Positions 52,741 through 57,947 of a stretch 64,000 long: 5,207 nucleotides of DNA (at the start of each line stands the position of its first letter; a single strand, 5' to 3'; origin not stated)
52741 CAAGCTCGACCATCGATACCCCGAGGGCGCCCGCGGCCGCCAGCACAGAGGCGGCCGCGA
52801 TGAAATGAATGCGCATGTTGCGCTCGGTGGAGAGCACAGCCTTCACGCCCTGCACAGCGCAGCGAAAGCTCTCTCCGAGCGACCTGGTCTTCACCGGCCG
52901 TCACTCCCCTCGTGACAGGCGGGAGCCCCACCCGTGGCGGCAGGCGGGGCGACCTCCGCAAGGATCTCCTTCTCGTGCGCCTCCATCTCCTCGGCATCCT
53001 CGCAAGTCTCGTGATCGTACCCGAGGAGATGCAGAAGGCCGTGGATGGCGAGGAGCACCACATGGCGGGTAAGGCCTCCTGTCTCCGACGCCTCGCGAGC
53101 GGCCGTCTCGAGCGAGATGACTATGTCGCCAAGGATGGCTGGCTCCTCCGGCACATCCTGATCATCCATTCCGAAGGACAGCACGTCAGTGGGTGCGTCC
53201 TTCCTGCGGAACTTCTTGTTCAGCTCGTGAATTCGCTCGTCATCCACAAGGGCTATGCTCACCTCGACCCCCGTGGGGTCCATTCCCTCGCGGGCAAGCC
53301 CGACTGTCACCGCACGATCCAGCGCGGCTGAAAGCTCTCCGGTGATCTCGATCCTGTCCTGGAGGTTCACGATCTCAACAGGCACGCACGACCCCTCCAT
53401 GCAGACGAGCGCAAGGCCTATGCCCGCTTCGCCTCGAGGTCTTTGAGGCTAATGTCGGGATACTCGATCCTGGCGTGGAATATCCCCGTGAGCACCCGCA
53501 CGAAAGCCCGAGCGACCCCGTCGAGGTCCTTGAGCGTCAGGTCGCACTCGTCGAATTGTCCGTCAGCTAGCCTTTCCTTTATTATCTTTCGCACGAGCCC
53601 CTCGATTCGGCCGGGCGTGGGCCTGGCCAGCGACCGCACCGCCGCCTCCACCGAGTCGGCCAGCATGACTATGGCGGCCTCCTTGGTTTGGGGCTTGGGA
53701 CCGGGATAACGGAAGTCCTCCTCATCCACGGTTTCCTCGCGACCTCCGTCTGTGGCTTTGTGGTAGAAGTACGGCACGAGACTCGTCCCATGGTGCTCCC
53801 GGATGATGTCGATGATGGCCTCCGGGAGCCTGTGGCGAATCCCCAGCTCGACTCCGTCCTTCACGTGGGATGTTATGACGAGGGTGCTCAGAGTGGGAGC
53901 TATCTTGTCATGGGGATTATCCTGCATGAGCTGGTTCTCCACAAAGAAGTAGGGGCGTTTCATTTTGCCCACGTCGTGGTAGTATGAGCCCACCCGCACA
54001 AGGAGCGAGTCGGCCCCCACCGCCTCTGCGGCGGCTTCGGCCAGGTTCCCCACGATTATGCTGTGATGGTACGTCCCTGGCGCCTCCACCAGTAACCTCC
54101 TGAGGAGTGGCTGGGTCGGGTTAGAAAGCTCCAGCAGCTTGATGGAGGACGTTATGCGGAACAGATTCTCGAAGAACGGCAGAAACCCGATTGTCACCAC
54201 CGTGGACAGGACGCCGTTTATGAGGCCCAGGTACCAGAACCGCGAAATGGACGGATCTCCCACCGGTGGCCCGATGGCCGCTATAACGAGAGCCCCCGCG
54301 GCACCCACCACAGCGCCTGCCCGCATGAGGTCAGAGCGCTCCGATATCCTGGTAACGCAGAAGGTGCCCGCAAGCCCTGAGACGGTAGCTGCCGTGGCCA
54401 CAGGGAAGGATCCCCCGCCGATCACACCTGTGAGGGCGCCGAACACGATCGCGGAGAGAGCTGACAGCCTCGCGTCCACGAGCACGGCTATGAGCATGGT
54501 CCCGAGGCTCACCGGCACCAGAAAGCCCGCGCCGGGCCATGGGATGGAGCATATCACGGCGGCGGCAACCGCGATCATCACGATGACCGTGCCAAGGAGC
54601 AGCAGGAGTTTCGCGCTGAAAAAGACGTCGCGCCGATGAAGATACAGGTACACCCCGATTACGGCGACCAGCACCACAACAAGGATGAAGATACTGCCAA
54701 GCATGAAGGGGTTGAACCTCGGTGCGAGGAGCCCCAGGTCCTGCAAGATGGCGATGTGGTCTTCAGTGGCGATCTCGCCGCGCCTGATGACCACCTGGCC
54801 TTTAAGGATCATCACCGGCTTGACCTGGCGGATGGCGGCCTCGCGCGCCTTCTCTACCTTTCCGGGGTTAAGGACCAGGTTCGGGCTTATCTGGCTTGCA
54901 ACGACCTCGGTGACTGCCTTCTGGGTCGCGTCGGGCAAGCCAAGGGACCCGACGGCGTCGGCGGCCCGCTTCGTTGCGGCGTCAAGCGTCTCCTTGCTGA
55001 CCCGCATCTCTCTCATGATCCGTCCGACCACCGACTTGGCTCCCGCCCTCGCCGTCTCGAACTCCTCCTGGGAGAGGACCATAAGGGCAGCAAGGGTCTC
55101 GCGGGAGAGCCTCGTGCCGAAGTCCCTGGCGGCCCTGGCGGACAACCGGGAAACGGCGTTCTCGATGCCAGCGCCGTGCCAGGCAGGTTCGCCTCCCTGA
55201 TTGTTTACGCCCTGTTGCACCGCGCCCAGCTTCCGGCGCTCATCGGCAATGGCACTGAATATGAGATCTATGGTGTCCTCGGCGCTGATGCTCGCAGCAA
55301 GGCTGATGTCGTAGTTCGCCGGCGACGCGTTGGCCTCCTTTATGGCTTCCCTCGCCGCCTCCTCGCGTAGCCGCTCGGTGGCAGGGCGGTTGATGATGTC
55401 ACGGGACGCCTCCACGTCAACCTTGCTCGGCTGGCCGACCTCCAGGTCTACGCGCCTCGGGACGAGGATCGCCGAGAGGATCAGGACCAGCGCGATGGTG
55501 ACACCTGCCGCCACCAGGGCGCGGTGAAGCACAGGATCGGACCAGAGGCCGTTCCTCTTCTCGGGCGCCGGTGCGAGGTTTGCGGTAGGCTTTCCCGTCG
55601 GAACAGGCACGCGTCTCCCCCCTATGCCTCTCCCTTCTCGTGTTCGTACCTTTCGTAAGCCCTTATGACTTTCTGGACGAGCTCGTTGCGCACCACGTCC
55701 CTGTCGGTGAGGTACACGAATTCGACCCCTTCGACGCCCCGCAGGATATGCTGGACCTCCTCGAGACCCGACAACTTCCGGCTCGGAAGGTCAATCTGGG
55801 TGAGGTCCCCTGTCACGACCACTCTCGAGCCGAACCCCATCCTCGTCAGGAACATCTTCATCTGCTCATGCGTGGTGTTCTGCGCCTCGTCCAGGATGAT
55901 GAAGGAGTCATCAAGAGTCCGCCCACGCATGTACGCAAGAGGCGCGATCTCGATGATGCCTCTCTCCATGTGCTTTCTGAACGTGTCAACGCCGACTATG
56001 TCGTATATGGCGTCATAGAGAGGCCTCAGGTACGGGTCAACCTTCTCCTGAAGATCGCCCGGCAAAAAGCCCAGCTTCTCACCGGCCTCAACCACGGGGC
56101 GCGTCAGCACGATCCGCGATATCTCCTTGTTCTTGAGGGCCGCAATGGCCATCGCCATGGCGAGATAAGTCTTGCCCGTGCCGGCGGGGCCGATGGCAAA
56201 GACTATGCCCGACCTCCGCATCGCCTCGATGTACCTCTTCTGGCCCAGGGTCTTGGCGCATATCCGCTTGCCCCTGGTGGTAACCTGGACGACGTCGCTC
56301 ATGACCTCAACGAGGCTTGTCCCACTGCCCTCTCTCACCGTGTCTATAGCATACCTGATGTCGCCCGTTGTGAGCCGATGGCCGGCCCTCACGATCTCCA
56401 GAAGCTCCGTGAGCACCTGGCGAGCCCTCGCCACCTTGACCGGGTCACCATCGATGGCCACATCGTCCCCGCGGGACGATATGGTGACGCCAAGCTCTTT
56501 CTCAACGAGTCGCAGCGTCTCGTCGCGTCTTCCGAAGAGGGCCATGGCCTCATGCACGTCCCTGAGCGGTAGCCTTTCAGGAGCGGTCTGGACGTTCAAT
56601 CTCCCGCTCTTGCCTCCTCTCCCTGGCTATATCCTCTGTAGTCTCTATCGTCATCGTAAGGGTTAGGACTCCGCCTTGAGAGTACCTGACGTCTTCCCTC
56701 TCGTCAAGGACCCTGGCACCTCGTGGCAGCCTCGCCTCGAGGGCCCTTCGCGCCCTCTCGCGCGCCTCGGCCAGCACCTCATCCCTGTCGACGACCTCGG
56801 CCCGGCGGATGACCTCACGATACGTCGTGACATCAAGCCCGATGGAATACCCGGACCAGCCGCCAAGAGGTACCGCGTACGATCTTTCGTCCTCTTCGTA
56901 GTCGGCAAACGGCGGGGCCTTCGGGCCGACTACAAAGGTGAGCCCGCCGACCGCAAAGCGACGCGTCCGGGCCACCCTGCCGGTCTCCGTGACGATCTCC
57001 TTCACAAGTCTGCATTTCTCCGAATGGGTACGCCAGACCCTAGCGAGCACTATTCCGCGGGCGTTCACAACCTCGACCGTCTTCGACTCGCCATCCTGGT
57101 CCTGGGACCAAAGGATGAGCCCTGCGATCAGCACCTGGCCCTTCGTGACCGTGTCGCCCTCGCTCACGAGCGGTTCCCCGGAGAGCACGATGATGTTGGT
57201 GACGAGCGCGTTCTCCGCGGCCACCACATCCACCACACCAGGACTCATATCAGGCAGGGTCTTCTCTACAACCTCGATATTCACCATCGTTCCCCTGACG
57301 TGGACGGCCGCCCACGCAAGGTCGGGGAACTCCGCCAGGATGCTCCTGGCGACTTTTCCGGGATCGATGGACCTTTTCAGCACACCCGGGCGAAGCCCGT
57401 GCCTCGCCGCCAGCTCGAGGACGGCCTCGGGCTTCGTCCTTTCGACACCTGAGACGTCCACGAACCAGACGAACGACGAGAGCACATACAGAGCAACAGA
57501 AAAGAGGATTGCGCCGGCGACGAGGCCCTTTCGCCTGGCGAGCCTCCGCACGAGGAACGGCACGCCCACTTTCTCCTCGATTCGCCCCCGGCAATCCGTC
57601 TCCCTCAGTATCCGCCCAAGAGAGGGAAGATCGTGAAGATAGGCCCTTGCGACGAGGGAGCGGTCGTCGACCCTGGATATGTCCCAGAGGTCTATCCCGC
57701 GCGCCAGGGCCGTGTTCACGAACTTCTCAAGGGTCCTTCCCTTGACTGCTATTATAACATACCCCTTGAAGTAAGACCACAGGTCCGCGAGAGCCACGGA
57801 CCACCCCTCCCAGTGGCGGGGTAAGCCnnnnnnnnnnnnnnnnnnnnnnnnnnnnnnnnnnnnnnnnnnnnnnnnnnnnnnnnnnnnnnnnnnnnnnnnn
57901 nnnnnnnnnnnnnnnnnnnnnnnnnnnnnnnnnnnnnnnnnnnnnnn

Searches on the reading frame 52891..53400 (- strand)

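Call 14: search_protein_families(library=pfam, proteins=[window:52891-53400:-], max_evalue=0.001)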
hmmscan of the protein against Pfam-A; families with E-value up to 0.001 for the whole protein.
window:52891-53400:- (169 aa): 1 family
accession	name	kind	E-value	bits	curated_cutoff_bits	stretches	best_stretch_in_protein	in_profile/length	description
PF02130.23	YbeY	-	2.2e-38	131.5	25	1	31-149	15-128/129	Endoribonuclease YbeY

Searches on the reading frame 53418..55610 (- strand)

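Call 14: search_protein_families(library=pfam, proteins=[window:53418-55610:-], max_evalue=0.001)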
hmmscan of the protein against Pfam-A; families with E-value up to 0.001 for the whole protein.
window:53418-55610:- (730 aa): 3 families
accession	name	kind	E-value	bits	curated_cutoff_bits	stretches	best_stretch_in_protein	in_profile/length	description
PF07697.16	7TMR-HDED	-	2.7e-37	129.4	27.6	1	57-295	1-223/224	7TM-HD extracellular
PF07698.17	7TM-7TMR_HD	-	7.9e-33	114.4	29.4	1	302-488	2-190/190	7TM receptor with intracellular HD hydrolase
PF01966.28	HD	-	8e-17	62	22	1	513-656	1-115/116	HD domain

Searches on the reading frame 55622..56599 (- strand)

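Call 14: search_protein_families(library=pfam, proteins=[window:55622-56599:-], max_evalue=0.001)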
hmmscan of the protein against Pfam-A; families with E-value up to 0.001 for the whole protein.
window:55622-56599:- (325 aa): 6 families
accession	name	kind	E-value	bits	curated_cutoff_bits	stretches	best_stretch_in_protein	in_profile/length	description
PF02562.22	PhoH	-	5.3e-96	320.4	27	1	113-316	2-205/205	PhoH-like protein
PF13604.12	AAA_30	-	1.9e-08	34.7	27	1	119-269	5-128/191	AAA domain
PF13245.12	AAA_19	-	1.2e-07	32.4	25.1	1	120-269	1-129/134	AAA domain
PF13401.12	AAA_22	-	1.9e-05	25.4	27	1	129-255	4-109/130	AAA domain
PF01695.23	IstB_IS21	-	0.00014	21.9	24.1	1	129-157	91-119/238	IstB-like ATP binding protein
PF00270.35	DEAD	-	0.00025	21.2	26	0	119-168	3-53/167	DEAD/DEAH box helicase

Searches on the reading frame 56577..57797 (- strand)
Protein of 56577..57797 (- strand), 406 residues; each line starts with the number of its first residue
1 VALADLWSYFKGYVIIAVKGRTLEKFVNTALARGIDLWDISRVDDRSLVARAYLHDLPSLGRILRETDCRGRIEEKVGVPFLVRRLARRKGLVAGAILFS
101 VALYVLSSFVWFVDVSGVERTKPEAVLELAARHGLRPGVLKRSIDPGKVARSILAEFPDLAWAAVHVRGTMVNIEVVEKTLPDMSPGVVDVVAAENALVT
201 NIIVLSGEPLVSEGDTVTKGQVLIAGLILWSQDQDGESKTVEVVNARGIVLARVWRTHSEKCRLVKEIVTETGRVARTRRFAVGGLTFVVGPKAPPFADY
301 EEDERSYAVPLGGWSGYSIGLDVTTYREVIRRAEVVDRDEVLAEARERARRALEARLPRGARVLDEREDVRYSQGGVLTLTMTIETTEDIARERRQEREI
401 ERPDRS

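Call 14: search_protein_families(library=pfam, proteins=[window:56577-57797:-], max_evalue=0.001)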
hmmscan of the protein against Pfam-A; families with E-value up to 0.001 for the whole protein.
window:56577-57797:- (406 aa): 1 family
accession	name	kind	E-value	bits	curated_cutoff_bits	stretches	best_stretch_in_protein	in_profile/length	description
PF06898.16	YqfD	-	2.5e-107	359.5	25.2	1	9-390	2-379/379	Putative stage IV sporulation protein YqfD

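Call 25: find_homologous_proteins(query=window:56577-57797:-, max_evalue=1e-10)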
Query window:56577-57797:- (406 aa): 40 proteins with E <= 1e-10 among 8000 candidates.
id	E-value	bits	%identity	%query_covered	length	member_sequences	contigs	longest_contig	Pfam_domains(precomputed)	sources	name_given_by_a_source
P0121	2.7e-246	835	95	100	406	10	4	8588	PF06898.17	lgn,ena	-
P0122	4.0e-209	713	82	100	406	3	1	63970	PF06898.17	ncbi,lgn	ncbi:MAG: sporulation protein YqfD [Clostridia bacterium]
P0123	4.9e-206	702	79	100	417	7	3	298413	PF06898.17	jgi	-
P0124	3.3e-201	687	80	100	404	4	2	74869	PF06898.17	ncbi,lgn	ncbi:MAG: sporulation protein YqfD [Bacteroidota bacterium]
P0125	8.6e-191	652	75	100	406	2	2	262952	PF06898.17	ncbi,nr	ncbi:MAG: sporulation protein YqfD [Firmicutes bacterium]|nr:sporulation protein YqfD [Bacillota bac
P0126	4.6e-190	650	76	100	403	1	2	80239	PF06898.17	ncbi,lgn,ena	-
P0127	1.6e-167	576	65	97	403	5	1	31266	PF06898.17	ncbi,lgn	ncbi:MAG: sporulation protein YqfD [Bacillota bacterium]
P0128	1.5e-134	467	58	99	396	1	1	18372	PF06898.17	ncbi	-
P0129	3.7e-130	453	51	99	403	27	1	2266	PF06898.17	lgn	-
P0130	1.9e-129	450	50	99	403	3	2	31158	PF06898.17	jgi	jgi:similar to stage IV sporulation protein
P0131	2.0e-129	450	51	99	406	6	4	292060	PF06898.17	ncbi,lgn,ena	-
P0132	7.8e-127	442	50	99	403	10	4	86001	PF06898.17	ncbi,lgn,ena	-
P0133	3.2e-126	440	50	99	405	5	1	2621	PF06898.17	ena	-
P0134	3.5e-125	436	50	99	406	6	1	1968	PF06898.17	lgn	-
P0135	6.6e-125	435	50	99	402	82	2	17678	PF06898.17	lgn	-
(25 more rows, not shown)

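Call 49: search_protein_representatives(protein=window:56577-57797:-)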
Query: 406 residues. Proteins with E-value up to 0.001 (for the whole library): 6613; up to 1e-10: 4474; up to 1e-30: 750. The best 150 are listed.
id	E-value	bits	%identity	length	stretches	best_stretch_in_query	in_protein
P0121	8.7e-247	834.9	95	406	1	1-406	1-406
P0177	1.2e-79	284.7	41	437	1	1-393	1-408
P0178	2.2e-75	270.7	42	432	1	2-393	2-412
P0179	4.2e-74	266.5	40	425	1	5-395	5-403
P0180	5.4e-69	249.7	36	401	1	5-393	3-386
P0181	1.9e-68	247.9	38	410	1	6-393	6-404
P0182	1.2e-67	245.2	38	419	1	1-391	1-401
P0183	1.0e-66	242.2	37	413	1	2-390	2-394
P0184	1.6e-66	241.6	38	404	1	6-391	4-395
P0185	1.1e-65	238.8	38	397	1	3-394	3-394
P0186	1.9e-65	238.0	37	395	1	5-391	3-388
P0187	1.0e-64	235.6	37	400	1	6-394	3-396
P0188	2.0e-64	234.7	38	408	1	7-391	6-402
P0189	9.7e-64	232.4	36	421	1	3-392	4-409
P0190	1.2e-63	232.0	37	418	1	3-392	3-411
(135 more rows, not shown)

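Call 50: list_cluster_members(proteins=[P0177, P0178, P0179, P0180, P0181, P0182, P0183, P0184, P0185, P0186])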
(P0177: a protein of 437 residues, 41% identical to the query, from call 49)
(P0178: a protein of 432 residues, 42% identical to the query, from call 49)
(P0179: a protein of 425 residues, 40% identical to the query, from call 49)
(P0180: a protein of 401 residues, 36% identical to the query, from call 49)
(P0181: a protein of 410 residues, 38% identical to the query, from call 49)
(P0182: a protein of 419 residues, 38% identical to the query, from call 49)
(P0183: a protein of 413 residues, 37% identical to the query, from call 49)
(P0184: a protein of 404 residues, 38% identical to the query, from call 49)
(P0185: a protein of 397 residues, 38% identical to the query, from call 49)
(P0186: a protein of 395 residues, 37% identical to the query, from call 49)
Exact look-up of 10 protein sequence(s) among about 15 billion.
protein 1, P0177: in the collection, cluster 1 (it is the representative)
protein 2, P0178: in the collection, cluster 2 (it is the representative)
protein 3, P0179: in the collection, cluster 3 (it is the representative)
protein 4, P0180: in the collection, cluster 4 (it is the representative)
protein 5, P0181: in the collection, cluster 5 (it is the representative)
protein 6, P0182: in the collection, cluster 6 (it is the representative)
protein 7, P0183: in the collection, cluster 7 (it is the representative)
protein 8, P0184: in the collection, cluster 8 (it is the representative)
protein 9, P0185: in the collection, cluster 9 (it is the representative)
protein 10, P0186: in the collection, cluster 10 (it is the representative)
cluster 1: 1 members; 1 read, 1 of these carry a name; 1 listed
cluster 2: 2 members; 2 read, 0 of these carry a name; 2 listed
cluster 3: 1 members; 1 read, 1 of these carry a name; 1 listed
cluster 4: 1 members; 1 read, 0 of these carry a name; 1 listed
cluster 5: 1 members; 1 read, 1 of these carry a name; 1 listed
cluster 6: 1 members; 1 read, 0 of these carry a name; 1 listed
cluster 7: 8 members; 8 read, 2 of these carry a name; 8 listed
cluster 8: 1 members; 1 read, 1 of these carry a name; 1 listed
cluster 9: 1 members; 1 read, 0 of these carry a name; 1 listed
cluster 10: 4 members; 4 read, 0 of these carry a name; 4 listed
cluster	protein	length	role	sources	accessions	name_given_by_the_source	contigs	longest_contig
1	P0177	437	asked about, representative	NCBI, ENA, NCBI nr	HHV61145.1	MAG TPA: sporulation protein YqfD [Firmicutes bacterium] | sporulation protein YqfD [Bacillota bacterium]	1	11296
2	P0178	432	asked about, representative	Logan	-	-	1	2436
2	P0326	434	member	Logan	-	-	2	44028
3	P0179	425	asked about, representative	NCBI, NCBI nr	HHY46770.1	MAG TPA: sporulation protein YqfD [Firmicutes bacterium] | sporulation protein YqfD [Bacillota bacterium]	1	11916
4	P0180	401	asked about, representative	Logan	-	-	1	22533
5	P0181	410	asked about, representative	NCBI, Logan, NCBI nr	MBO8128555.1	MAG: sporulation protein YqfD [Peptococcaceae bacterium] | sporulation protein YqfD [Peptococcaceae bacterium]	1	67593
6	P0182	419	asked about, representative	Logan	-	-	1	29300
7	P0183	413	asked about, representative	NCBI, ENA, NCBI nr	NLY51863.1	MAG: sporulation protein YqfD [Firmicutes bacterium] | sporulation protein YqfD [Bacillota bacterium]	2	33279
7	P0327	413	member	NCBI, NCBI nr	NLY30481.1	MAG: sporulation protein YqfD [Firmicutes bacterium] | sporulation protein YqfD [Bacillota bacterium]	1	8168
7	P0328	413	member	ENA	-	-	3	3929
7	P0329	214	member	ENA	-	-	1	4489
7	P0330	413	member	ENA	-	-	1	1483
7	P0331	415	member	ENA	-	-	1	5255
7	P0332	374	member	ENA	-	-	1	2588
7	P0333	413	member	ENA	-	-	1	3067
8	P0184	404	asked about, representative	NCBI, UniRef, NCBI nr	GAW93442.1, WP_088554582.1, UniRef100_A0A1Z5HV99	sporulation protein YqfD [Calderihabitans maritimus] | Thiol-disulfide isomerase and thioredoxins n=1 Tax=Calderihabitans maritimus ...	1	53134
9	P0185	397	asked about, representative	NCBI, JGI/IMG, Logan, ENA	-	-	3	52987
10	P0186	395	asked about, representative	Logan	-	-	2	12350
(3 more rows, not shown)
